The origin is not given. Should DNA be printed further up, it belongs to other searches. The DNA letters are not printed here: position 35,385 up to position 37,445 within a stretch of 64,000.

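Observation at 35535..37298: Secreted NPP-type phosphodiesterase fused to four hemopexin-like repeats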

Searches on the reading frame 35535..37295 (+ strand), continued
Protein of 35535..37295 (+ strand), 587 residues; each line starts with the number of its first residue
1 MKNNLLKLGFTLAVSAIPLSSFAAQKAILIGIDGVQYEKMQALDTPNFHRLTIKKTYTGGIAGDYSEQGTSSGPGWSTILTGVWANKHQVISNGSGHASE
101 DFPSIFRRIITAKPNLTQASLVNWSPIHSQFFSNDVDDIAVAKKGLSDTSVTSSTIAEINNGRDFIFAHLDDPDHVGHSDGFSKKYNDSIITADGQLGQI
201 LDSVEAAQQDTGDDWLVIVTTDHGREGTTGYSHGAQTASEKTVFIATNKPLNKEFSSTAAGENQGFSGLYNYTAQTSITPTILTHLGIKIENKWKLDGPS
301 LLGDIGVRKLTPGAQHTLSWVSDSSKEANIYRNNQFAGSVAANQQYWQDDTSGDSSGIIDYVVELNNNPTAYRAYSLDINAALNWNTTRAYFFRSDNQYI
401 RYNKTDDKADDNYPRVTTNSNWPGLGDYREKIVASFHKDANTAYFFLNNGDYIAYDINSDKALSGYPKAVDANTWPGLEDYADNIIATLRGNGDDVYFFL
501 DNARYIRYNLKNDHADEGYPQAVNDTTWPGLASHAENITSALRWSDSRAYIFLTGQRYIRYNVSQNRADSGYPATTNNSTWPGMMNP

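Call 16: find_related_loci(query=A1, collection=genome_contigs, flank=10000)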
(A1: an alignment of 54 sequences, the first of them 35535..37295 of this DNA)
Query A1 (587 aa) in genome_contigs; peptide patterns used: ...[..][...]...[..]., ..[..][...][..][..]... (x = any residue, [..] = any of these).
600 stretches matched a pattern (row limit reached: there are more); 587 encode a relative of the query (tblastn E <= 1e-3); the best 80 are kept; 80 distinct loci.
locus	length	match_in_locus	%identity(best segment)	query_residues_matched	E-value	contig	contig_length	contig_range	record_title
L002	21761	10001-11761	57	1-587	0e+0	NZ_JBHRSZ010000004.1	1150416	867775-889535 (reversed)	Litoribrevibacter euphylliae strain KCTC 52438 platanus_K_default_4, whole genome shotgun sequence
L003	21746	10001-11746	55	6-587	0e+0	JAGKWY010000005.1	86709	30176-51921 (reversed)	MAG: Gammaproteobacteria bacterium isolate P7_D7_002 P7_D7_002_35, whole genome shotgun sequence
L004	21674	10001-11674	55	23-583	0e+0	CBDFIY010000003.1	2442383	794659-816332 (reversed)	MAG: Pseudomonadales bacterium isolate 732b8353-40a6-47e4-8a07-8e21e91ef87e genome assembly, contig: contig_3, whole gen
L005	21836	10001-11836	51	6-587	0e+0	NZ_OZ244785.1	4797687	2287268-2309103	MAG: Bacterioplanoides sp. isolate 1d998697-e58e-4f46-9b81-215a7e1dcb23 chromosome 1, complete sequence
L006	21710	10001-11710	53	17-584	0e+0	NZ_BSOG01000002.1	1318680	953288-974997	Chitinimonas prasina strain NBRC 110044 sequence02, whole genome shotgun sequence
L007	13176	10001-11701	51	18-587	0e+0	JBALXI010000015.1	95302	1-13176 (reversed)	MAG: Oleispira sp. isolate 9NakV-01 NODE_15_length_95302_cov_363.385151, whole genome shotgun sequence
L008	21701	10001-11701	51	17-587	0e+0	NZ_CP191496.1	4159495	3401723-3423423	Thalassolituus sp. LLYu03 chromosome, complete genome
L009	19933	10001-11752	52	6-586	0e+0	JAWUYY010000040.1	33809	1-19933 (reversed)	MAG: Bermanella sp. isolate HBSea_ice_MAG932 BAT.932_1209101_flag=0_multi=39.9861_len=33809, whole genome shotgun sequen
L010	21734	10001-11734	50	8-587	0e+0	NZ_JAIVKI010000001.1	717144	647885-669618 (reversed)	Microbulbifer variabilis strain SaN7-12 SaN7-12_ctg001, whole genome shotgun sequence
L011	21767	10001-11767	49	1-586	0e+0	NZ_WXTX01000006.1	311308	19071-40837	Andreprevotia sp. IGB-42 IGB42_6, whole genome shotgun sequence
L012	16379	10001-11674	52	24-584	0e+0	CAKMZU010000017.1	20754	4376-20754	uncultured Gammaproteobacteria bacterium isolate LS06H_Bin2 genome assembly, contig: NODE_67_length_20754_cov_3.547804,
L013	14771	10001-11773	48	1-587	0e+0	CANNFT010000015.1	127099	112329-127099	uncultured Saccharospirillaceae bacterium isolate 2-1038.fasta genome assembly, contig: NODE_15, whole genome shotgun se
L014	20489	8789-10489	52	17-587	0e+0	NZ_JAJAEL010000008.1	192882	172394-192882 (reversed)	Thalassolituus alkanivorans strain TMPB967 NODE_8_length_192784_cov_230.359421, whole genome shotgun sequence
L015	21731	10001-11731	50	12-587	0e+0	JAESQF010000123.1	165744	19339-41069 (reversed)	MAG: Oleispira sp. isolate NORP219 39040, whole genome shotgun sequence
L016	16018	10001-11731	49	1-584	0e+0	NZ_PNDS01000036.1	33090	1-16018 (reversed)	Pseudoalteromonas sp. S2755 S2755_S29_L001_R1_001__paired__contig_36, whole genome shotgun sequence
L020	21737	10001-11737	46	3-585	5e-176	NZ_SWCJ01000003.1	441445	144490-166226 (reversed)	Ferrimonas aestuarii strain IMCC35002 NODE_3_length_441445_cov_114.554174, whole genome shotgun sequence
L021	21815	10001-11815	45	1-586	1e-165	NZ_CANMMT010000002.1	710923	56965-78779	Uncultured Tenacibaculum sp. isolate 838.fasta NODE_2, whole genome shotgun sequence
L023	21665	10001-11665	44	31-585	3e-154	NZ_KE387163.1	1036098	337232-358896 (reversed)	Tenacibaculum ovolyticum DSM 18103 H518DRAFT_scaffold00001.1, whole genome shotgun sequence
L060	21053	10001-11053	34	23-356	2e-45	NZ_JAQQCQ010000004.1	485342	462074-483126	Paraburkholderia caffeinilytica strain RL17-332-BIF-A 4, whole genome shotgun sequence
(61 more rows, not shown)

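Call 25: search_protein_families(library=ncbifam, proteins=[L001:3099-4427:+, L001:4443-5627:+, L001:5617-6171:+, L001:6216-7025:+, L001:7103-7804:+], max_evalue=0.001)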
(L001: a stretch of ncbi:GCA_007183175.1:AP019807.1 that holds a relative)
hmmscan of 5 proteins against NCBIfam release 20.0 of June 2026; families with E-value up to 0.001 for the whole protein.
L001:3099-4427:+ (442 aa): 0 families

L001:4443-5627:+ (394 aa): 15 families
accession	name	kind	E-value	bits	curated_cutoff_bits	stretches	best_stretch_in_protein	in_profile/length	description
TIGR03364.1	HpnW_proposed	hypoth_equivalog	5.9e-98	328.3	285.1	1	4-374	2-364/365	TIGR03364 family FAD-dependent oxidoreductase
TIGR02352.1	thiamin_ThiO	equivalog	1.2e-16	60.8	250.8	1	5-226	1-229/351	glycine oxidase ThiO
NF008425.0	PRK11259.1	equivalog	6.3e-12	45.1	257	1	1-219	3-220/377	N-methyl-L-tryptophan oxidase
TIGR03197.1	MnmC_Cterm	equivalog_domain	1.1e-10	41.2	174.2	1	4-220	1-215/400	FAD-dependent 5-carboxymethylaminomethyl-2-thiouridine(34) oxidoreductase MnmC1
TIGR01377.1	soxA_mon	subfamily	2.4e-09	36.4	479.65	1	3-210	1-206/381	amino oxidase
NF002480.1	PRK01747.1-1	equivalog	2.7e-08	32.7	540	1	4-210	250-458/645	bifunctional tRNA (5-methylaminomethyl-2-thiouridine)(34)-methyltransferase MnmC2/FAD-dependent 5-carboxymethylaminomethyl-2-thiouridine(34)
NF033460.1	glycerol3P_ox_II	equivalog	2.5e-07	30.2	460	1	2-204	1-208/361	type 2 glycerol-3-phosphate oxidase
NF001933.0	PRK00711.1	subfamily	4.4e-06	26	383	0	5-51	3-50/429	D-amino acid dehydrogenase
TIGR02032.1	GG-red-SF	subfamily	9.5e-06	25.5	158.8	1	3-35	1-33/297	geranylgeranyl reductase family protein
NF050086.1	pipecolate_AmaA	exception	1e-05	24.4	600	1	2-53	25-75/425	L-pipecolate oxidase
NF003585.0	PRK05249.1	equivalog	4.3e-05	22.3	465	1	2-53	6-56/464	Si-specific NAD(P)(+) transhydrogenase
NF008726.1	PRK11728.1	equivalog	7.3e-05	21.8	299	1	4-208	2-206/389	L-2-hydroxyglutarate oxidase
TIGR00275.1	TIGR00275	subfamily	8.2e-05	21.6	183.8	0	5-36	1-32/401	aminoacetone oxidase family FAD-binding enzyme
NF040813.1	pro_dh_Thprot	equivalog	0.00045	19.4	600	0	5-38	2-35/362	D-proline dehydrogenase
NF041080.1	DGGGPL_reductase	equivalog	0.00095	18.1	580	0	2-36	1-35/447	digeranylgeranylglycerophospholipid reductase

L001:5617-6171:+ (184 aa): 4 families
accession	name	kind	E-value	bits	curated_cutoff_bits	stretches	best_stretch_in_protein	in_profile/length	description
TIGR03276.1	Phn-HD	hypoth_equivalog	8.6e-58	194.8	214.6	1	4-181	2-178/179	phosphonate degradation HD-domain oxygenase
NF052439.1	HMPDioxPhnZ1GIM8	equivalog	5.7e-39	133.7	300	1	5-172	22-188/199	hydroxymethylphosphonate dioxygenase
NF049941.1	HyMthAminphonOxyTmpB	equivalog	1.4e-36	126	300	1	4-183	6-184/188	(R)-1-hydroxy-2-trimethylaminoethylphosphonate oxygenase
TIGR00277.1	HDIG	domain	1.6e-06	27.9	27.6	1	42-103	25-83/84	HDIG domain-containing metalloprotein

L001:6216-7025:+ (269 aa): 18 families
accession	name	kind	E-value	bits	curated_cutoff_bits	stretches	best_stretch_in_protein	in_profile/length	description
TIGR01422.2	phosphonatase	equivalog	5.1e-96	320.8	220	1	7-256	2-251/251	phosphonoacetaldehyde hydrolase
TIGR03351.1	PhnX-like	hypoth_equivalog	4e-24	85.8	218.9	1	8-212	3-197/220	phosphonatase-like hydrolase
NF053741.1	noncata_PA2803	equivalog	1.9e-23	83.4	240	1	8-269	2-191/191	HAD superfamily inactivated hydrolase PcrP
TIGR02009.1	PGMB-YQAB-SF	subfamily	1.5e-12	48.1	153.35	1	7-204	2-186/186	beta-phosphoglucomutase family hydrolase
TIGR01509.1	HAD-SF-IA-v3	subfamily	3.4e-12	46.8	29.4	1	71-204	35-154/154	HAD-IA family hydrolase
NF008087.0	PRK10826.1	equivalog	4.8e-12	46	191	1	2-204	3-191/222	hexitol phosphatase HxpB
NF053653.1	InDiPhoBT2121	equivalog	4.8e-12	45.9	245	1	6-205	1-187/216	inorganic diphosphatase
TIGR01990.1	bPGM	equivalog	7.9e-11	42.3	189.4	1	6-204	1-186/187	beta-phosphoglucomutase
NF008610.0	PRK11587.1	equivalog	6.6e-09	35.4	282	1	79-209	60-186/219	sugar phosphatase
NF007854.0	PRK10563.1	equivalog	1.8e-07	31.1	211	1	5-199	3-180/221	6-phosphogluconate phosphatase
NF009699.0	PRK13225.1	equivalog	1.9e-06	27.6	368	1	94-208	133-242/273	phosphoglycolate phosphatase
TIGR01454.1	AHBA_synth_RP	hypoth_equivalog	9.1e-06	25.5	246.65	1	101-209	73-179/205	AHBA synthesis associated protein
TIGR01449.2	PGP_bact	equivalog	2.4e-05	24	180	1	9-210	1-189/213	phosphoglycolate phosphatase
NF008000.0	PRK10725.1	equivalog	4.4e-05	23.7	215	1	125-204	108-185/188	fructose-1-phosphate/6-phosphogluconate phosphatase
NF009804.0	PRK13288.1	equivalog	4.9e-05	22.9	218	1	80-205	59-182/215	pyrophosphatase PpaX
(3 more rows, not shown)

L001:7103-7804:+ (233 aa): 27 families (the best 25 are shown)
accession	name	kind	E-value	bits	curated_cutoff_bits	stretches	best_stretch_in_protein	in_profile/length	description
TIGR03337.1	phnR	equivalog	3.1e-63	213.6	296.75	1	4-232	2-230/231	phosphonate utilization transcriptional regulator PhnR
TIGR02325.1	C_P_lyase_phnF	equivalog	3e-24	85.9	156.8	1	5-222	10-228/238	phosphonate metabolism transcriptional regulator PhnF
NF041547.1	GntR_LSA1692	equivalog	5.4e-24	85.1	275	1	4-204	2-202/233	GntR family transcriptional regulator, LSA1692 subfamily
NF008491.0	PRK11402.1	subfamily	4.7e-19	68.8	269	1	5-214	13-222/243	GntR family transcriptional regulator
TIGR02018.2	his_ut_repres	equivalog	3.3e-18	65.9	220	1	5-206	1-201/226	histidine utilization transcriptional repressor HutC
TIGR02404.1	trehalos_R_Bsub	equivalog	5.1e-14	52.5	211.95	1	6-182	3-181/233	trehalose operon repressor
NF052282.1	PLP_TF_PdxR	equivalog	6.8e-14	51.8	320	1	5-137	3-122/448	MocR-like pyridoxine biosynthesis transcription factor PdxR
NF007486.0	PRK10079.1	equivalog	4.7e-13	49.4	363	1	5-218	14-227/241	phosphonate metabolism transcriptional regulator PhnF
NF007001.0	PRK09464.1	equivalog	2.3e-12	47.1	330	1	6-68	13-75/254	pyruvate dehydrogenase complex transcriptional repressor PdhR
NF007292.0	PRK09764.1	equivalog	1.7e-11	43.8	281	1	4-150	6-152/240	GntR family transcriptional regulator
NF052290.2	MocR_like_YczR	exception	2.9e-11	42.7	487.4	1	3-61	19-77/458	MocR-like transcription factor YczR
NF052441.1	TransRegRv0792c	equivalog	3.4e-11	42.9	400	1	12-215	25-229/260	Rv0792c family HTH-type transcriptional regulator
NF007741.0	PRK10421.1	equivalog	7e-10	38.7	311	1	5-67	9-71/262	transcriptional regulator LldR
NF052285.1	GABA_TF_GabR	exception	7.8e-09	34.8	600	1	5-107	1-104/456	MocR-like transcriptional regulator GabR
NF053730.1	TransRegRv1152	equivalog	2.2e-08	34.1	170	1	5-113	18-119/120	Rv1152 family transcriptional regulator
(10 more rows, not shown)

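Call 26: predict_structure(alignment_id=A1)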
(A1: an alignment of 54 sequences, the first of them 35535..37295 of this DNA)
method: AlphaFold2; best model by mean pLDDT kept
length: 587 residues; sequences in the alignment: 54
mean_pLDDT: 94.2   pTM: 0.86
mean pLDDT of the five models: 94.2, 94.0, 93.5, 93.2, 92.9
residues with pLDDT >= 90: 517; 70-90: 45; 50-70: 22; < 50: 3
segments of 3 or more residues with pLDDT < 50: 1-3
pLDDT, mean of each block of 10 residues (from residue 1): 54 58 92 97 97 97 88 97 96 92 98 98 97 95 98 99 98 97 98 99 98 98 93 92 98 96 91 98 98 97 97 86 97 95 95 76 98 92 97 96 96 93 97 97 98 98 98 98 98 96 98 97 98 97 97 95 96 91 87
secondary structure, 60 per line:
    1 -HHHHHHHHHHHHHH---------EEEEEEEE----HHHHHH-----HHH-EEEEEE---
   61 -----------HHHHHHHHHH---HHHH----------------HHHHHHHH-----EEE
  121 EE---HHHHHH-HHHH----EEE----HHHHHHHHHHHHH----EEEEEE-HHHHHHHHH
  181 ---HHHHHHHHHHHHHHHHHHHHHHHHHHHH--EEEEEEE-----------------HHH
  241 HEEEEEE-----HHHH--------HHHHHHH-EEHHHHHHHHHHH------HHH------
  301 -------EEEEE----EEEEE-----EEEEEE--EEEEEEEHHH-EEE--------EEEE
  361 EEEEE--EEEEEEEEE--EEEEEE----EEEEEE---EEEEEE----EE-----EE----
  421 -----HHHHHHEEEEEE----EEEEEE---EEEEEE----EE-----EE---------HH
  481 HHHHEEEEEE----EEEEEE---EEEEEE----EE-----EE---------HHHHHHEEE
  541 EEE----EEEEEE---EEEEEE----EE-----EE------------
elements in order: H2-15 E25-32 H37-42 E52-57 H72-81 H85-88 H105-112 E118-122 H126-131 H133-136 E141-143 H148-160 E165-170 H172-180 H184-211 E214-220 H238-241 E242-247 H253-256 H265-271 H275-285 E308-312 E317-321 E327-332 E335-341 E346-348 E357-365 E368-376 E379-384 E389-394 E398-403 H426-431 E432-437 E442-447 E451-456 H479-484 E485-490 E495-500 E504-509 H532-537 E538-543 E548-553 E557-562

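Call 29: fold_search(model_id=the predicted structure, library=pdb)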
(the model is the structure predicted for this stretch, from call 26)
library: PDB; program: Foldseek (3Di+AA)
matches with E <= 10: 1864; with E <= 0.001: 1531
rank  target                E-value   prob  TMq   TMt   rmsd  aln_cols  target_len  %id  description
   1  3c7x                  4.5e-12  1.00  0.28  0.79   2.4       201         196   23  Hemopexin-like domain of matrix metalloproteinase 14 (released 2009-02-10)
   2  6ix1_B                4.6e-11  1.00  0.29  0.72   4.3       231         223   25  Structure of 2S albumin seed protein from Dolichos (released 2019-12-11)
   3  4miv_F                5.1e-11  1.00  0.33  0.40  10.9       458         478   11  Crystal Structure of Sulfamidase, Crystal Form L (released 2014-05-14)
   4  4miv_G                6.9e-11  1.00  0.34  0.41  10.7       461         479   11  Crystal Structure of Sulfamidase, Crystal Form L (released 2014-05-14)
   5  4miv_D                6.9e-11  1.00  0.34  0.41  10.7       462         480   11  Crystal Structure of Sulfamidase, Crystal Form L (released 2014-05-14)
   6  3v6n_A                7.8e-11  1.00  0.31  0.76   2.8       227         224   23  Crystal structure of a plant albumin from Cicer Arietinum showing hemagglutination (released 2012-01-04)
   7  3s18_A                7.8e-11  1.00  0.30  0.74   2.6       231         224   24  Crystal structure of a plant albumin from cicer arietinum showing hemagglutination (released 2011-07-13)
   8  1su3_B                1.1e-10  1.00  0.26  0.37   3.0       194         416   22  X-ray structure of human proMMP-1: New insights into collagenase action (released 2004-12-21)
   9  4miv_B                1.2e-10  1.00  0.34  0.41  10.6       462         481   11  Crystal Structure of Sulfamidase, Crystal Form L (released 2014-05-14)
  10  5g2u                  1.4e-10  1.00  0.35  0.44  12.1       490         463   10  Structure of BT1596,a 2-O GAG sulfatase (released 2017-05-24)
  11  2w8s_A                2.0e-10  1.00  0.32  0.36  15.0       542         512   13  CRYSTAL STRUCTURE OF A catalytically promiscuous PHOSPHONATE MONOESTER HYDROLASE FROM Burkholderia caryophylli (released 2010-02-23)
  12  2jxy_MODEL_1_A        2.3e-10  1.00  0.29  0.80   3.0       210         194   19  Solution structure of the hemopexin-like domain of MMP12 (released 2008-05-27)
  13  5i5d_D                2.4e-10  1.00  0.32  0.52  10.4       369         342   14  Salmonella global domain 245 (released 2017-04-19)
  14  4miv_A                2.5e-10  1.00  0.33  0.39  10.8       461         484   11  Crystal Structure of Sulfamidase, Crystal Form L (released 2014-05-14)
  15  4miv_C                2.7e-10  1.00  0.34  0.41  10.6       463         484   10  Crystal Structure of Sulfamidase, Crystal Form L (released 2014-05-14)
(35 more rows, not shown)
